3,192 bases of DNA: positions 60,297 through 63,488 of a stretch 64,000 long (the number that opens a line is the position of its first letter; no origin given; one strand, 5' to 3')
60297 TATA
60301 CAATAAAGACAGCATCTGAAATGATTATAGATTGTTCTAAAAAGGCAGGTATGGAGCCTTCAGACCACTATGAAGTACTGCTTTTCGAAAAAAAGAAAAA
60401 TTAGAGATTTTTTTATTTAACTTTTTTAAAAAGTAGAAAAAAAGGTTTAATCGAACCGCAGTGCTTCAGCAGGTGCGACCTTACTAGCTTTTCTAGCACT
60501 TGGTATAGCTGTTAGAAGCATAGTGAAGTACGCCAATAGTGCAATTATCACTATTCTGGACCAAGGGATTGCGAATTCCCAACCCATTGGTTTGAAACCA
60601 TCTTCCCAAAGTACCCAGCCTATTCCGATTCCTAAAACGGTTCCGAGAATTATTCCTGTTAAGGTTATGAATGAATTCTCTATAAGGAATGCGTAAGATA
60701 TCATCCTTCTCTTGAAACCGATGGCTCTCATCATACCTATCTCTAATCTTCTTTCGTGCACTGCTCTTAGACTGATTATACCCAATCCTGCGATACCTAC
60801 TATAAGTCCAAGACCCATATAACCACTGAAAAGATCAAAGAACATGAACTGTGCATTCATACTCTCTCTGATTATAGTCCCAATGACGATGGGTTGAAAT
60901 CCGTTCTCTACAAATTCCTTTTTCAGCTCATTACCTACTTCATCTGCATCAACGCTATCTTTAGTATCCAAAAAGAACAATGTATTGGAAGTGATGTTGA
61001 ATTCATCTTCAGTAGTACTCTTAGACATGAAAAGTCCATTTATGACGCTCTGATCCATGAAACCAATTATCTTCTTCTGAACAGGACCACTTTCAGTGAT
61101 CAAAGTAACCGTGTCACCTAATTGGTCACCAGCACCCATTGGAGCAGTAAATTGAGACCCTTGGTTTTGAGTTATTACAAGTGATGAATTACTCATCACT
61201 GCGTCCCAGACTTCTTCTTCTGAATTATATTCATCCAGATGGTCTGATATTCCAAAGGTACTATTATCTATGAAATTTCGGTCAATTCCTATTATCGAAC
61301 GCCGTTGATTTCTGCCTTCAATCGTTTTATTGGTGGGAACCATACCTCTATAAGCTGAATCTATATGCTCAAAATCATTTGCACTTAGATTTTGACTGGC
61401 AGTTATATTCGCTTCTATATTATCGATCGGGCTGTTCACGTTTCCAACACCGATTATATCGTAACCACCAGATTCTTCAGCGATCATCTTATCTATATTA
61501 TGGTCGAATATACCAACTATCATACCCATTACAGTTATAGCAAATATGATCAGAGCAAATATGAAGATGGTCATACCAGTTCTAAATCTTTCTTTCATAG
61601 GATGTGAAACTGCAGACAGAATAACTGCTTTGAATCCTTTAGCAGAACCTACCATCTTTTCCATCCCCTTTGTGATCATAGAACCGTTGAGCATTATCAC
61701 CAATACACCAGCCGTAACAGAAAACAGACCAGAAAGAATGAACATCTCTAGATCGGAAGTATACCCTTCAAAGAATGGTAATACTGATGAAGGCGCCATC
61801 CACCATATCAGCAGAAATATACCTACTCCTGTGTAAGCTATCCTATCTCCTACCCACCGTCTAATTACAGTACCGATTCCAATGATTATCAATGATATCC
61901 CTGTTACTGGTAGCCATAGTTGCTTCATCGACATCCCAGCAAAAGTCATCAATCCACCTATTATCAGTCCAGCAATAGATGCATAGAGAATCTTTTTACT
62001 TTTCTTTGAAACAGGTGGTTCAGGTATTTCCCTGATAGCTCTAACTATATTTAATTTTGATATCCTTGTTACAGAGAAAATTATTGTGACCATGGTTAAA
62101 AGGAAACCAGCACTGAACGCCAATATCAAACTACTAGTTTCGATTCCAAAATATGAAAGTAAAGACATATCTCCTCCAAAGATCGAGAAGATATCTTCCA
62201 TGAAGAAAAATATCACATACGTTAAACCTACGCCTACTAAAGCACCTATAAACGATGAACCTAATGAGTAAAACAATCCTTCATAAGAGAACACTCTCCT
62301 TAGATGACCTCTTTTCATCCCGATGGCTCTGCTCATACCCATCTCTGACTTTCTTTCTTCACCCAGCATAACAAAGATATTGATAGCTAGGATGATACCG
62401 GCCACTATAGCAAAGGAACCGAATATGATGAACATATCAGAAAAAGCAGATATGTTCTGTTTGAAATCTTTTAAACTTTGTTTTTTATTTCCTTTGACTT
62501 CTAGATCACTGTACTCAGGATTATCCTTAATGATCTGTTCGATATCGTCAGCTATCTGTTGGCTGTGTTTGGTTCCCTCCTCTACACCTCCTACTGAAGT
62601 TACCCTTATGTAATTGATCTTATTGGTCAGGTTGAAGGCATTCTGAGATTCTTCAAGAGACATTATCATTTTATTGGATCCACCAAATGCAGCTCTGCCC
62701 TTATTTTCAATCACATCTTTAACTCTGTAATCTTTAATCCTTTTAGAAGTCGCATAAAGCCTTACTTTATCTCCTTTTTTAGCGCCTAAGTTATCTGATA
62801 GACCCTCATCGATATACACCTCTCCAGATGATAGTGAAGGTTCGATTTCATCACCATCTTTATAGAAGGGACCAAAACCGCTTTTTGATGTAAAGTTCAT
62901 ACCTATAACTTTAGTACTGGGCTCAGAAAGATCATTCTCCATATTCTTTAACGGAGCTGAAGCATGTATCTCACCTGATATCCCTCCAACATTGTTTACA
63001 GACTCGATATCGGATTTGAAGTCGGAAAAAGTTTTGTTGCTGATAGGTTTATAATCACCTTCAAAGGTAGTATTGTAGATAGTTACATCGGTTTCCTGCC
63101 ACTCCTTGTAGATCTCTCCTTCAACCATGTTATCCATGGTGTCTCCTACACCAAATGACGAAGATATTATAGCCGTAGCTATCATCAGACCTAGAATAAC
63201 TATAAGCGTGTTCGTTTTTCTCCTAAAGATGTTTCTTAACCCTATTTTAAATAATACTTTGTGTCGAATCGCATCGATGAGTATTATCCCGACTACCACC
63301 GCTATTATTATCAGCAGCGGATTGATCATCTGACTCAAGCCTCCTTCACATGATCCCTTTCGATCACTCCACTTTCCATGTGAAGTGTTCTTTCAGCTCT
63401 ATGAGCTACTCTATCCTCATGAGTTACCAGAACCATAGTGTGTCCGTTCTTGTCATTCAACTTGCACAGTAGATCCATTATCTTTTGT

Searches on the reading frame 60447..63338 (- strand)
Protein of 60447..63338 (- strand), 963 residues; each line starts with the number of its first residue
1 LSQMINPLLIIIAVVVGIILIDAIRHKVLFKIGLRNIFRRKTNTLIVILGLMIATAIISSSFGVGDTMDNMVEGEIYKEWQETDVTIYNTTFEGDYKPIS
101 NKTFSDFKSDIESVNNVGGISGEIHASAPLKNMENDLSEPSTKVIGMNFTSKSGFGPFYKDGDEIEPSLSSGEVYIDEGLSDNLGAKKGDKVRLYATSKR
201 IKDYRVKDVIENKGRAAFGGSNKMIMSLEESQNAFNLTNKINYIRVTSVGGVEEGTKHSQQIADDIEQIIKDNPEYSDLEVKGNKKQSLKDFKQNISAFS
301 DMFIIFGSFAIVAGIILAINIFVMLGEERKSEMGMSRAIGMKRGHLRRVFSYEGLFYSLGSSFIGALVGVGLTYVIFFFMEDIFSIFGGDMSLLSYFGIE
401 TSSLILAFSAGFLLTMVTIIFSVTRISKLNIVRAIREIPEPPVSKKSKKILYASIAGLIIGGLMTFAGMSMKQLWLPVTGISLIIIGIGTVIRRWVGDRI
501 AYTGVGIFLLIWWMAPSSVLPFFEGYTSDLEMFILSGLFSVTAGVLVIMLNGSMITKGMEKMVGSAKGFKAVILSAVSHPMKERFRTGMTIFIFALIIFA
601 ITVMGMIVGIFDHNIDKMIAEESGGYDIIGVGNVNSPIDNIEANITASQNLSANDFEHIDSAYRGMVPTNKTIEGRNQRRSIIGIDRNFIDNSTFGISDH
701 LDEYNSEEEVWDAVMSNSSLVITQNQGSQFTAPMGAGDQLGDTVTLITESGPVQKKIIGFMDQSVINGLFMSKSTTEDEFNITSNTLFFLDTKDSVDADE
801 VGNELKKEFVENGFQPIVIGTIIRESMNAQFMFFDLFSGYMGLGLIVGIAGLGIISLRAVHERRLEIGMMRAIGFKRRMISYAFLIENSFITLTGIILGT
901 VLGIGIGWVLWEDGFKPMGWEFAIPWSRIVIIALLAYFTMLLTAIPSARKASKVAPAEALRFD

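Call 71: search_protein_families(library=pfam, proteins=[window:60447-63338:-], max_evalue=0.00001)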
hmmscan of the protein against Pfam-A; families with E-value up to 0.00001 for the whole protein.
window:60447-63338:- (963 aa): 2 families
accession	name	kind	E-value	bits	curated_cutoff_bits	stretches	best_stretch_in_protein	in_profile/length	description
PF02687.27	FtsX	-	4.9e-30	104.5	25.5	2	841-954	4-118/120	FtsX-like permease C-terminal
PF12704.14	MacB_PCD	-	1.9e-15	58.2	27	2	44-247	1-190/207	MacB-like periplasmic core domain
